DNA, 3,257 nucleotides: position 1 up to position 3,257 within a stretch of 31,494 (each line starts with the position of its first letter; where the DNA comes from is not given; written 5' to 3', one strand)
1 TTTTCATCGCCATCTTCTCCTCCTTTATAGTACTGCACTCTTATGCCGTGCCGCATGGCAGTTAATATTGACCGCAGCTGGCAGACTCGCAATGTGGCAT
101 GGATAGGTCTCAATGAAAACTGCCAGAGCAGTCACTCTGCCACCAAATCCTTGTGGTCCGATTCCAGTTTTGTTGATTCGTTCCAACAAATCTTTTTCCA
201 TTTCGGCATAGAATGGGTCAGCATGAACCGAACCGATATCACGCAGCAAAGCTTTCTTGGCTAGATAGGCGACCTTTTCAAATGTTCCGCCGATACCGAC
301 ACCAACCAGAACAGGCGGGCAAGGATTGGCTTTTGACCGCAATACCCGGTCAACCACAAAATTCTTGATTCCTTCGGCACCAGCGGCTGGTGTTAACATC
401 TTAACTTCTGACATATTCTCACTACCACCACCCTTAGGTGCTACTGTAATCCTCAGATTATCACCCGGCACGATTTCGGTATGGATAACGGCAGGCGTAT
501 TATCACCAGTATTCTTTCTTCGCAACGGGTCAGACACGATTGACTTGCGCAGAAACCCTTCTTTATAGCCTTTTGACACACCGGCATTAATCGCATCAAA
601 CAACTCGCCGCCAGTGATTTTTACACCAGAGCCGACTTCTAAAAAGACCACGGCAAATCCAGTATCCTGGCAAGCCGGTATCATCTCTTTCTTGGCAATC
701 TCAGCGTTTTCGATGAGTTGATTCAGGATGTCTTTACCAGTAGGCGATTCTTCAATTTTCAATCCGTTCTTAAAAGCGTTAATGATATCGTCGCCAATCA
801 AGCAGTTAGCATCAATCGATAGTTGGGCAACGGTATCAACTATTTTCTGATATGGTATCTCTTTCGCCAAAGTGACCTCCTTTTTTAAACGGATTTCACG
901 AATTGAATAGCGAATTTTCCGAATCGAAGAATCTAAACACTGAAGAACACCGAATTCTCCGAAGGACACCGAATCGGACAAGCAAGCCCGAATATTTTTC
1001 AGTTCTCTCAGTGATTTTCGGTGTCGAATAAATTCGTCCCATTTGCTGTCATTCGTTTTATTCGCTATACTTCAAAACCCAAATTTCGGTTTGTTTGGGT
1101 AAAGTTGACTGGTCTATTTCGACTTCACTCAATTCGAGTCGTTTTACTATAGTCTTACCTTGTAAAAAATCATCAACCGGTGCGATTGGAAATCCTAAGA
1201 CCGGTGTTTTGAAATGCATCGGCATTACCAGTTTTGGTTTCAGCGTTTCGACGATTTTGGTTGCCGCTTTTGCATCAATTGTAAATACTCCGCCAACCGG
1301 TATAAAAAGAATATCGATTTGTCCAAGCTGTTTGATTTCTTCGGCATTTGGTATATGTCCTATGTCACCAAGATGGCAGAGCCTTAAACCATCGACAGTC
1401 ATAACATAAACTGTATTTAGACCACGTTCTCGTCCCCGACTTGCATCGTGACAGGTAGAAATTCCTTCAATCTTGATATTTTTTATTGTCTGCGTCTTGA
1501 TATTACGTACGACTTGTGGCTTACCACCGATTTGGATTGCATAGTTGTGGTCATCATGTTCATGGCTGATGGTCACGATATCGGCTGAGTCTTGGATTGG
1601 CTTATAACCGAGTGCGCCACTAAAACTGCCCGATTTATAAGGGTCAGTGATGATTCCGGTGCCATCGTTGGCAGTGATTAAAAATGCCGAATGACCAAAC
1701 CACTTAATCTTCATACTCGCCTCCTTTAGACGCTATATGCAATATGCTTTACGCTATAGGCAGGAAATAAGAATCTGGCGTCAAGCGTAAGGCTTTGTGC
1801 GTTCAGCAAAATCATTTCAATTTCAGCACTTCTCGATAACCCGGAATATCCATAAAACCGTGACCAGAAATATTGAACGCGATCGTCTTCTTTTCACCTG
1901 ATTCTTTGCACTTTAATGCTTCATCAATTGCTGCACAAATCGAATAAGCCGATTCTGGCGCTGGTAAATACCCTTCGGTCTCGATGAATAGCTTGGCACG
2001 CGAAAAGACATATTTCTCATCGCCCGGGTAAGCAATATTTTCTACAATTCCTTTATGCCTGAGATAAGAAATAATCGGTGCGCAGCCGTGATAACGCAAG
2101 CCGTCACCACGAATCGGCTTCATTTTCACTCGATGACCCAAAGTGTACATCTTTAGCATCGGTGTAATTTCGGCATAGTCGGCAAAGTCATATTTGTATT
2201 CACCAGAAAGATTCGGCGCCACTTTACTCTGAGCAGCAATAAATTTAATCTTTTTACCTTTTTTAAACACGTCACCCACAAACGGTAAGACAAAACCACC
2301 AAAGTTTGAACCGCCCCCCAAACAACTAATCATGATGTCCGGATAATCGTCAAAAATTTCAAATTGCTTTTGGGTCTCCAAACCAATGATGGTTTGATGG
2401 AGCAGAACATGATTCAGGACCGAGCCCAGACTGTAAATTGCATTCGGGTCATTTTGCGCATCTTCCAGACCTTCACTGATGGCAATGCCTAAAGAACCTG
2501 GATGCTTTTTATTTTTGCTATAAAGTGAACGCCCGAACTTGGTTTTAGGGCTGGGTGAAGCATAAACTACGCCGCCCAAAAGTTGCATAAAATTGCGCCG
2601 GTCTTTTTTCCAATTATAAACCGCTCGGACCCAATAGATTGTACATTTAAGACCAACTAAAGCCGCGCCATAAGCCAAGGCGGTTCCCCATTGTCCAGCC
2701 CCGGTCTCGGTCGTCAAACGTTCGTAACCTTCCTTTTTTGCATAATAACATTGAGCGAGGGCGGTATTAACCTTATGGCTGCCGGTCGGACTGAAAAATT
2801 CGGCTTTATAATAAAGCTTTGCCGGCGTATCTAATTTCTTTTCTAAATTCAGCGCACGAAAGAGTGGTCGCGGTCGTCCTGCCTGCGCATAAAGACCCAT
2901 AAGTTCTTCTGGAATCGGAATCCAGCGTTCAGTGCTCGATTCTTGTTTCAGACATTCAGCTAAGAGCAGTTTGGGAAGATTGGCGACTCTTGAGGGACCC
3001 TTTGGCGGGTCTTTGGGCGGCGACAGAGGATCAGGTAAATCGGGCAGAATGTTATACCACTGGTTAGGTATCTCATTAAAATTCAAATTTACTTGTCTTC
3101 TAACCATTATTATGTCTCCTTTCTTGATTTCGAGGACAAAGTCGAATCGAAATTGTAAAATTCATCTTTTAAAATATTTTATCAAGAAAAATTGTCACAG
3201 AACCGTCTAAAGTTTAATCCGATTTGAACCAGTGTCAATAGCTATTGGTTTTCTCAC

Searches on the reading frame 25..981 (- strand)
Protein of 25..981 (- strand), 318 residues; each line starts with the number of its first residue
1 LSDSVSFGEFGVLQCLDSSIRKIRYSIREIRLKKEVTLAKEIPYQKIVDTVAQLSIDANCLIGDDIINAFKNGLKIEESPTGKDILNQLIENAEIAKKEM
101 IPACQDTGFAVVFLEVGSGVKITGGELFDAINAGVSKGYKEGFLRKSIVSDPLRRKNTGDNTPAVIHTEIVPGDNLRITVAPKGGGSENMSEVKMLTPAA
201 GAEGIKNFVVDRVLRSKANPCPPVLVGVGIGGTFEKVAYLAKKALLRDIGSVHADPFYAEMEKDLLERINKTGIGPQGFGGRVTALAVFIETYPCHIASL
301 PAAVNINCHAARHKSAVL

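Call 6: search_protein_families(library=ncbifam, proteins=[window:25-981:-], max_evalue=0.001)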
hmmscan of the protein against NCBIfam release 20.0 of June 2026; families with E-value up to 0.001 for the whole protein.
window:25-981:- (318 aa): 6 families
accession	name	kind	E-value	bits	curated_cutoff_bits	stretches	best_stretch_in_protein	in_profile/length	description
NF004885.0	PRK06246.1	equivalog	4.4e-125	416.5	276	1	40-317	2-278/279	fumarate hydratase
TIGR00722.1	ttdA_fumA_fumB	subfamily_domain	4.3e-98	327.8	100.65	1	47-317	1-272/273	hydrolyase, tartrate alpha subunit/fumarate domain protein, Fe-S type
NF006084.0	PRK08230.1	equivalog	2.3e-53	181.2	365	1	40-314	7-283/303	L(+)-tartrate dehydratase subunit alpha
NF011920.0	PRK15391.1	subfamily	1.3e-27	96.3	1094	1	78-314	79-324/548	class I fumarate hydratase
NF011919.0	PRK15390.1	equivalog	1.5e-25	89.4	1105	1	79-314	80-324/548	class I fumarate hydratase FumA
NF011921.0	PRK15392.1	equivalog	5.2e-23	81.4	1060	1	82-314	82-323/550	class I fumarate hydratase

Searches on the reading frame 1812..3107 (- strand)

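Call 6: search_protein_families(library=ncbifam, proteins=[window:1812-3107:-], max_evalue=0.001)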
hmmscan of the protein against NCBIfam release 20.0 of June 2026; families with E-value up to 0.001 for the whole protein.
window:1812-3107:- (431 aa): 19 families
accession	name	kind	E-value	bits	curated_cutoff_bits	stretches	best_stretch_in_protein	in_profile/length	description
NF009057.0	PRK12391.1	equivalog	1.8e-171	570.6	366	1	4-429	4-427/441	TrpB-like pyridoxal phosphate-dependent enzyme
TIGR01415.1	trpB_rel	hypoth_equivalog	1e-170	568.1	518.85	1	13-430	1-418/419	TrpB-like pyridoxal phosphate-dependent enzyme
NF010376.0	PRK13803.1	equivalog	3.8e-36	125.1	819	1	75-429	256-596/600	bifunctional phosphoribosylanthranilate isomerase/tryptophan synthase subunit beta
TIGR00263.1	trpB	equivalog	3e-34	118.7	392.45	1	74-422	45-379/385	tryptophan synthase subunit beta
NF010375.0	PRK13802.1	equivalog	3.4e-25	88.3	1386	1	70-421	316-666/695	bifunctional indole-3-glycerol phosphate synthase/tryptophan synthase subunit beta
NF004996.0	PRK06381.1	equivalog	1.4e-13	50.6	266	1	79-178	13-109/319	threonine synthase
NF040741.1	ornith_OrtB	equivalog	1.2e-06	27.3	550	1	95-165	81-148/464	2-amino-4-oxopentanoate thiolase subunit OrtB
NF005292.0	PRK06815.1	equivalog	1.8e-06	27.2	371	1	79-170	21-110/320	threonine/serine dehydratase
TIGR01136.1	cysKM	subfamily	1.1e-05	25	344.15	1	86-185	13-110/299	cysteine synthase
TIGR01139.1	cysK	equivalog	1.4e-05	24.5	350.95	1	88-187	13-112/298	cysteine synthase A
NF045641.2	BHydaspDhtseBhcB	equivalog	5.7e-05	22.4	550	1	94-185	33-122/312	beta-hydroxyaspartate dehydratase BhcB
NF006050.0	PRK08197.1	equivalog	5.8e-05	22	303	0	81-161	82-160/406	threonine synthase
NF006094.0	PRK08246.1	subfamily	7.5e-05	22.3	331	1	91-169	33-108/310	serine/threonine dehydratase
NF005680.0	PRK07476.1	equivalog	0.00012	21.1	413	1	81-168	25-110/326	hydroxyectoine utilization dehydratase EutB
NF005147.0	PRK06608.1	equivalog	0.00023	20.1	380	1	97-168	40-112/339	serine/threonine dehydratase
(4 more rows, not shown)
